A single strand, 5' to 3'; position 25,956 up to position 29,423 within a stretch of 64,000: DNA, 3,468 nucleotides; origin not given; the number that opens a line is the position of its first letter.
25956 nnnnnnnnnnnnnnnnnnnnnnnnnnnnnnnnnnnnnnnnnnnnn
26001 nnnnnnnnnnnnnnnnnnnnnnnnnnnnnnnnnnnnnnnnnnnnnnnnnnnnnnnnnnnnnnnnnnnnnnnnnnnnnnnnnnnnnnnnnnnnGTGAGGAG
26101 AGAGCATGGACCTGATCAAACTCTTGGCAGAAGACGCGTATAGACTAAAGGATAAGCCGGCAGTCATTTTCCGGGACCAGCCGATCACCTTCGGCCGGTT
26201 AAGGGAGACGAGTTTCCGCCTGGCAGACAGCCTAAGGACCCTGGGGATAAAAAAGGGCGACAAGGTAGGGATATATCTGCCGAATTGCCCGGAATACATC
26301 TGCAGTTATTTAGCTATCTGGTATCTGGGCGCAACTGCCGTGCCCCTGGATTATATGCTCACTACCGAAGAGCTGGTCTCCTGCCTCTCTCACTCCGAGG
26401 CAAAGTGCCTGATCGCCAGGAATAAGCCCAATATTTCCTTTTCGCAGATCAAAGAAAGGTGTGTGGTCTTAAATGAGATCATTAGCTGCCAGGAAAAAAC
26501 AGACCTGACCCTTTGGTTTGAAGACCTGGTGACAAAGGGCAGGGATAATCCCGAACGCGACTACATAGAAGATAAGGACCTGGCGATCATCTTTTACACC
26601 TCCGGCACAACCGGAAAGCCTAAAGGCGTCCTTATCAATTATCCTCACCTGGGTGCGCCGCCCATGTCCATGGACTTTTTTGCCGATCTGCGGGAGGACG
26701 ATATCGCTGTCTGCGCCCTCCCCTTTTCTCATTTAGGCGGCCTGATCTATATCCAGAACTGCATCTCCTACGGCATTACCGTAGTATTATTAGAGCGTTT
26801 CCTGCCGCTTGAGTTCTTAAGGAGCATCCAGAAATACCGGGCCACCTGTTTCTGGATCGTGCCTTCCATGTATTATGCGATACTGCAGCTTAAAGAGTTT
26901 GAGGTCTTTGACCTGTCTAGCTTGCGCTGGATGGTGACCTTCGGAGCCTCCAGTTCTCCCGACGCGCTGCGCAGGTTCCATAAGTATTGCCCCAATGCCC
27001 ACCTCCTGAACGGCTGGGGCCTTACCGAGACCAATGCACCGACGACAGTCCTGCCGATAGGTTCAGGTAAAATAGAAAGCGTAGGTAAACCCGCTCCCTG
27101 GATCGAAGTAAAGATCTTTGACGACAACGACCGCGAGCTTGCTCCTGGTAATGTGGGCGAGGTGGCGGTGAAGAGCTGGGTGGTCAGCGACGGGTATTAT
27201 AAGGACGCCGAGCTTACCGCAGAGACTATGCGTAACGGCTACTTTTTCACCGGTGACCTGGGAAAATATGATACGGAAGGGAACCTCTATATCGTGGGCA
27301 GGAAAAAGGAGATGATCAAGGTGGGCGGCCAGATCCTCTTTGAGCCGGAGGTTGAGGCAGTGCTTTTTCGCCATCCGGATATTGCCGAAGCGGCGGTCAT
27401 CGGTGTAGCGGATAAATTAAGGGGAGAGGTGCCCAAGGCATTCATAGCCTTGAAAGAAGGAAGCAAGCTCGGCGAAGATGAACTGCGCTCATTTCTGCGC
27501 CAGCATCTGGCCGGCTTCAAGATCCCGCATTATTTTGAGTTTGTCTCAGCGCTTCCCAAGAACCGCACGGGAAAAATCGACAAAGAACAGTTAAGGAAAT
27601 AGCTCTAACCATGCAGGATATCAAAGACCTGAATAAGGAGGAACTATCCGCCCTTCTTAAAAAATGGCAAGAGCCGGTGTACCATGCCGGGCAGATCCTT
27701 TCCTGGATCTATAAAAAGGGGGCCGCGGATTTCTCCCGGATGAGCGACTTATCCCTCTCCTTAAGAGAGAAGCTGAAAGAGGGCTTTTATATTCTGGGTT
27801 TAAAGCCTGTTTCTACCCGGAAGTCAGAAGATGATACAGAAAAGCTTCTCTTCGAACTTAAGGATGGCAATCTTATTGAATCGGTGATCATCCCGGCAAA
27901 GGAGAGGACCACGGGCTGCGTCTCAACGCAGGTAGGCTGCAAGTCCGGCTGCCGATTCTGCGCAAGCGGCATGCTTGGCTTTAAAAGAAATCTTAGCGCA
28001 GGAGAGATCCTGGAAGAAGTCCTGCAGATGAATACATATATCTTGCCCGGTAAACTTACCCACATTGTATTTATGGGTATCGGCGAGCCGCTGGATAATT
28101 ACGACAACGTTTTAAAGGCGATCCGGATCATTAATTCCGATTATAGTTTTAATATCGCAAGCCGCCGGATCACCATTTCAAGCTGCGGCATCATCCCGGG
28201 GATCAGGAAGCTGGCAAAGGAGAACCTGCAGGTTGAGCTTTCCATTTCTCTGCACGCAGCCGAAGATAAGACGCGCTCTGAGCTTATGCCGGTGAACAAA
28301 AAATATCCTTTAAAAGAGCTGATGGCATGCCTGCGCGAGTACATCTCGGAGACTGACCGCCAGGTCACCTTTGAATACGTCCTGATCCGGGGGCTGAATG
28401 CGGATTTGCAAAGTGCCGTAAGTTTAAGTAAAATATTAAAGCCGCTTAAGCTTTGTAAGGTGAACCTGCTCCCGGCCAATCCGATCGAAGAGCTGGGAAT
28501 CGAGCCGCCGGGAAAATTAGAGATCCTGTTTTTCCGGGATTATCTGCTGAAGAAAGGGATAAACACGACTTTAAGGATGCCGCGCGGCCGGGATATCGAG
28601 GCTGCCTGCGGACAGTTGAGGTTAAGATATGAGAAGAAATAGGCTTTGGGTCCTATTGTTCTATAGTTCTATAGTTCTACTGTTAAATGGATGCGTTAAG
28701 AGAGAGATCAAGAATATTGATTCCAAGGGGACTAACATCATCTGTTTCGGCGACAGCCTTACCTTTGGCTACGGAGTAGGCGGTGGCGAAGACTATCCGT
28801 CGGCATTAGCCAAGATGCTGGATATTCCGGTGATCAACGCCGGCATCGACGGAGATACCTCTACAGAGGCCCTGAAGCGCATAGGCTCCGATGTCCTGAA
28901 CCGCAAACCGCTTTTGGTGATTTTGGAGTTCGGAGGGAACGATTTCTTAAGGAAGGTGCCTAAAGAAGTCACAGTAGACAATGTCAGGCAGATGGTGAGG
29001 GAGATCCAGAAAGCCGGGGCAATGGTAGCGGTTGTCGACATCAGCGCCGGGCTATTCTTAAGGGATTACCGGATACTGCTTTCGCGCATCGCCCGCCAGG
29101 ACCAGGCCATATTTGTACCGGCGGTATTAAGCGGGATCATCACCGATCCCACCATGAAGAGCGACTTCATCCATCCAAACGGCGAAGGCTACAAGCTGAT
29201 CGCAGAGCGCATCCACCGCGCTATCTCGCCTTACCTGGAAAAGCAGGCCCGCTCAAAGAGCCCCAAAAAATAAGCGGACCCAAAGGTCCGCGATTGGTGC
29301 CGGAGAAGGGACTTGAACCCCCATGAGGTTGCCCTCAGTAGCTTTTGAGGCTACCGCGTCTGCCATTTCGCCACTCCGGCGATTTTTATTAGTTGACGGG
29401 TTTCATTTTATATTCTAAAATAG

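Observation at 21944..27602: Nucleoside phosphorylase - eIF-2B-type isomerase - class II aldolase - ALDH - acyl-CoA ligase: a DHAP-shunt-like 5'-deoxynucleoside salvage cluster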

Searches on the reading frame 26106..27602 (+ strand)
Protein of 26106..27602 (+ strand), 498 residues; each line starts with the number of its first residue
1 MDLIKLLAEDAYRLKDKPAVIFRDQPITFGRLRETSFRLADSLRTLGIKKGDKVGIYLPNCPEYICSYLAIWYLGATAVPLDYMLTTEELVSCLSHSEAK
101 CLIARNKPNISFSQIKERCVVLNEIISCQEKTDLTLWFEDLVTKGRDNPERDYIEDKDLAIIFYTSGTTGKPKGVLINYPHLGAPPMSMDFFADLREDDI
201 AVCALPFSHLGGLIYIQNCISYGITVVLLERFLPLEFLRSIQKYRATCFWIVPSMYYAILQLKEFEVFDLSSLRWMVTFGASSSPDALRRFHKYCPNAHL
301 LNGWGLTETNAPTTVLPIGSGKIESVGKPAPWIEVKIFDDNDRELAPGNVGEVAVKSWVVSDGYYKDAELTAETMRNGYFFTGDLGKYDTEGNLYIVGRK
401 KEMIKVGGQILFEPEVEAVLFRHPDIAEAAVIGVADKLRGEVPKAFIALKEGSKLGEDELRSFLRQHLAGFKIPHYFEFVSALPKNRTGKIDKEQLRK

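Call 3: search_protein_families(library=pfam, proteins=[window:26106-27602:+])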
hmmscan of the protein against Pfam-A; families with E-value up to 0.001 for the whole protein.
window:26106-27602:+ (498 aa): 2 families
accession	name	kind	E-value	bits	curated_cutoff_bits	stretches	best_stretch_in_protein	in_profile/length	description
PF00501.34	AMP-binding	-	9.3e-84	281.9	29.9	1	8-365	2-384/384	AMP-binding enzyme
PF13193.12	AMP-binding_C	-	1.9e-23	83.6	24.5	1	415-490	1-76/76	AMP-binding enzyme C-terminal domain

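Call 4: search_protein_families(library=ncbifam, proteins=[window:26106-27602:+])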
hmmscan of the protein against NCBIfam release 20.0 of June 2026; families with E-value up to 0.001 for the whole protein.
window:26106-27602:+ (498 aa): 107 families (the best 25 are shown)
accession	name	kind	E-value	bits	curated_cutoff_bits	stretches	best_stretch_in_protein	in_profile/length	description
NF004837.0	PRK06187.1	subfamily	7.8e-123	410.5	476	1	4-498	11-520/531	long-chain-fatty-acid--CoA ligase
NF006182.0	PRK08316.1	subfamily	5.6e-104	348.5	663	1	6-498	16-515/523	fatty acyl-CoA synthetase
NF052269.1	Staph_lig_FadD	equivalog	4.7e-93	312.2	650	1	15-498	14-491/499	long-chain-fatty-acid--CoA ligase FadD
NF005307.0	PRK06839.1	equivalog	5e-92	309.1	748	1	10-497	11-490/496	o-succinylbenzoate--CoA ligase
NF005801.1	PRK07656.1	equivalog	5.4e-90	302.4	657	1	5-497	5-500/500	FadD3 family acyl-CoA ligase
NF006181.0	PRK08314.1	subfamily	3.9e-88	296.1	705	2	132-496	181-550/563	long-chain-fatty-acid--CoA ligase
NF009233.0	PRK12583.1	subfamily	6.4e-86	288.9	832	2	144-497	188-547/558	fatty acid CoA ligase family protein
NF002966.0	PRK03640.1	equivalog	9.7e-85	285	556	1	8-497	9-477/483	o-succinylbenzoate--CoA ligase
NF004797.0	PRK06145.1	equivalog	4e-84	282.7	850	1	5-497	6-492/499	acyl-CoA synthetase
NF005857.1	PRK07786.1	exception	6.5e-83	279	733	1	7-498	15-510/513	fatty-acid--CoA ligase FadD5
NF004822.0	PRK06178.1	equivalog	1.1e-81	275.2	782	1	4-497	40-564/571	acyl-CoA synthetase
TIGR03098.1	ligase_PEP_1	hypoth_equivalog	5.3e-80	269.3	592.35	1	4-497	3-515/517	acyl-CoA ligase (AMP-forming), exosortase A system-associated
NF005676.0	PRK07470.1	equivalog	7.4e-80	269.1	774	1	1-498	20-527/544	acyl-CoA synthetase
NF004114.0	PRK05605.1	equivalog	2.5e-79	267.1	766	2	142-497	202-566/575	long-chain-fatty-acid--CoA ligase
NF005947.1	PRK08008.1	equivalog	1.2e-76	258.4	651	1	16-496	22-517/518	crotonobetaine/carnitine-CoA ligase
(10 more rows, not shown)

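Call 66: search_solved_structures(query=window:26106-27599:+, max_evalue=1e-50)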
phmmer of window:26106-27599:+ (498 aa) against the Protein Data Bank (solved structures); distinct sequences matched with E-value up to 1e-50: 40.
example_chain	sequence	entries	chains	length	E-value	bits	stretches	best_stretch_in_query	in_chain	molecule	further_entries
8r2q_A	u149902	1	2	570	5.4e-68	233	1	9-497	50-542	Probable fatty-acid-CoA ligase FadD5 (Fatty-acid-CoA synthetase) (Fatty-acid-CoA synthase)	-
8wev_A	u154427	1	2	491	9.4e-63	215.7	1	157-497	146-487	Feruloyl-CoA Synthetase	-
8weu_A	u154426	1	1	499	1e-62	215.6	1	157-497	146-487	Fatty-acyl-CoA synthase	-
6qjz_A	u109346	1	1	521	1.3e-62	215.2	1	27-492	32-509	oxalyl CoA-synthetase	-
5bsw_A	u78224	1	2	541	1.6e-61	211.6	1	24-497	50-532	4-coumarate--CoA ligase 2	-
6k4c_A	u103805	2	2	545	2.2e-61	211.1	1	24-497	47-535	Ancestral luciferase AncLamp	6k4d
5bsm_A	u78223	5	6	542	4.2e-61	210.2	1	24-497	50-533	4-coumarate--CoA ligase 2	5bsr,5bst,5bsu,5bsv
5u95_A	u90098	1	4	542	8e-61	209.3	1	24-497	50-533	4-coumarate--CoA ligase 2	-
5ie0_A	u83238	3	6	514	1.2e-60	208.7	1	11-493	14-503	Oxalate--CoA ligase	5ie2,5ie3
6mfy_A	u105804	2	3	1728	2.3e-59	204.5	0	6-496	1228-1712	Linear gramicidin synthase subunit A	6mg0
6mfz_A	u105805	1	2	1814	2.9e-59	204.1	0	6-496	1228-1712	Linear gramicidin synthase subunit A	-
9be3_A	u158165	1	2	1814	2.9e-59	204.1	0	6-496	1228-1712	Linear gramicidin synthase subunit A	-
9be4_A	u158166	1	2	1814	2.9e-59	204.1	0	6-496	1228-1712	Linear gramicidin synthase subunit A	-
9meh_A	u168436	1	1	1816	3e-59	204.1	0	6-496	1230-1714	Linear gramicidin synthase subunit A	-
3ivr_A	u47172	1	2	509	5.2e-59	203.3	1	28-495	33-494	Putative long-chain-fatty-acid CoA ligase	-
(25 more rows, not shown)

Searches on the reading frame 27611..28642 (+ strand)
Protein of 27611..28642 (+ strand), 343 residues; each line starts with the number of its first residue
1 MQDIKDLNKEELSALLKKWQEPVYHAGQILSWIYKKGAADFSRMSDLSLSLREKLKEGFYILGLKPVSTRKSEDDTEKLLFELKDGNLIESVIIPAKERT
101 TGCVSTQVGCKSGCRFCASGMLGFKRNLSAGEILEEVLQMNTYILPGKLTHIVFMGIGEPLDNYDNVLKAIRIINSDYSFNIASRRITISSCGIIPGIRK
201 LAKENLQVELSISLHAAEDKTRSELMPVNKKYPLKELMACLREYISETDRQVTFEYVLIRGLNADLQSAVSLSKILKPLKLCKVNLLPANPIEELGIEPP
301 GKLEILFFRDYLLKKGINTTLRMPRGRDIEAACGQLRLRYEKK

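Call 3: search_protein_families(library=pfam, proteins=[window:27611-28642:+])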
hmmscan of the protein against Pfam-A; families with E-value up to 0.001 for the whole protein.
window:27611-28642:+ (343 aa): 2 families
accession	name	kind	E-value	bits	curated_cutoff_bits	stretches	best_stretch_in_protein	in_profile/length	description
PF04055.27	Radical_SAM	-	2e-17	64.3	29.5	1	105-265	2-157/166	Radical SAM superfamily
PF21016.3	RlmN_N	-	3.1e-16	59.3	24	1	3-61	2-60/60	Ribosomal RNA large subunit methyltransferase N-terminal domain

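Call 4: search_protein_families(library=ncbifam, proteins=[window:27611-28642:+])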
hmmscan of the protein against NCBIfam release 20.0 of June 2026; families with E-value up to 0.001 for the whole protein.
window:27611-28642:+ (343 aa): 10 families
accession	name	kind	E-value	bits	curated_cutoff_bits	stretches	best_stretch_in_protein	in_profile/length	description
TIGR00048.1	rRNA_mod_RlmN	equivalog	1.3e-112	376.2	290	1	3-338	8-344/355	dual-specificity RNA methyltransferase RlmN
NF011031.0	PRK14461.1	equivalog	6e-93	311.8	601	1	3-337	9-362/372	ribosomal RNA large subunit methyltransferase N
NF008396.0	PRK11194.1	equivalog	4.9e-80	269.2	633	1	4-336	15-353/379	dual-specificity RNA methyltransferase RlmN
NF000424.4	CfrAB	exception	7.8e-77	258.9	530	1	10-336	5-336/338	Cfr family 23S rRNA (adenine(2503)-C(8))-methyltransferase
NF011024.0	PRK14453.1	equivalog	8.4e-76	255.5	468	1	10-342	9-346/348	23S rRNA (adenine(2503)-C(8))-methyltransferase Cfr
TIGR04432.1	rSAM_Cfr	equivalog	2.7e-75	253.7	550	1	10-336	7-338/341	Cfr family 23S rRNA (adenine(2503)-C(8))-methyltransferase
NF011040.0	PRK14470.1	equivalog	1.5e-60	205.5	441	1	5-337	2-332/338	ribosomal RNA large subunit methyltransferase N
NF011034.0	PRK14464.1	equivalog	4.8e-50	170.3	422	1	47-341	44-331/348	RNA methyltransferase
TIGR04317.1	W_rSAM_matur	equivalog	1.6e-05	24.2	380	1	109-290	13-188/349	tungsten cofactor oxidoreductase radical SAM maturase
TIGR04100.1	rSAM_pair_X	hypoth_equivalog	6.5e-05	22.6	262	1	119-226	36-138/197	TIGR04100 family radical SAM protein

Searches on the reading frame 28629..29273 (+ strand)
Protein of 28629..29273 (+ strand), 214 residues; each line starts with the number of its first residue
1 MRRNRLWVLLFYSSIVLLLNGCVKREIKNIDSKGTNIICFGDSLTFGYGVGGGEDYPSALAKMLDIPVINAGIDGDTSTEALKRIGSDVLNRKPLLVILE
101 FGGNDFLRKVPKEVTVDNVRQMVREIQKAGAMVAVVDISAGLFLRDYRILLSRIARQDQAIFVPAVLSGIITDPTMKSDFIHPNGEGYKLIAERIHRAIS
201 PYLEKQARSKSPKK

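Call 3: search_protein_families(library=pfam, proteins=[window:28629-29273:+])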
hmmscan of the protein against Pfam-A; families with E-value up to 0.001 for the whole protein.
window:28629-29273:+ (214 aa): 3 families
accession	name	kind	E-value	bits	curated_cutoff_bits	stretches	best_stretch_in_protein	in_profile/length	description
PF13472.12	Lipase_GDSL_2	-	4.1e-26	93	32.9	1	39-190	1-178/178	GDSL-like Lipase/Acylhydrolase family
PF00657.28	Lipase_GDSL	-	5.2e-19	69.6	23.6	1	37-195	1-208/208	GDSL-like Lipase/Acylhydrolase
PF25182.1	NonGDSL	-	3.9e-06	26.8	80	1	64-138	65-139/220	Non-GDSL lipase-like family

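Call 4: search_protein_families(library=ncbifam, proteins=[window:28629-29273:+])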
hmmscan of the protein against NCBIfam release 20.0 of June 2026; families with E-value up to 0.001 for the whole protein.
window:28629-29273:+ (214 aa): 1 family
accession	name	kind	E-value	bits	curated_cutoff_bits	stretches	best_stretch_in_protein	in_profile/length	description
NF007819.1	PRK10528.1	equivalog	5.9e-18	65.3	270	1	36-204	30-209/210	multifunctional acyl-CoA thioesterase I/protease I/lysophospholipase L1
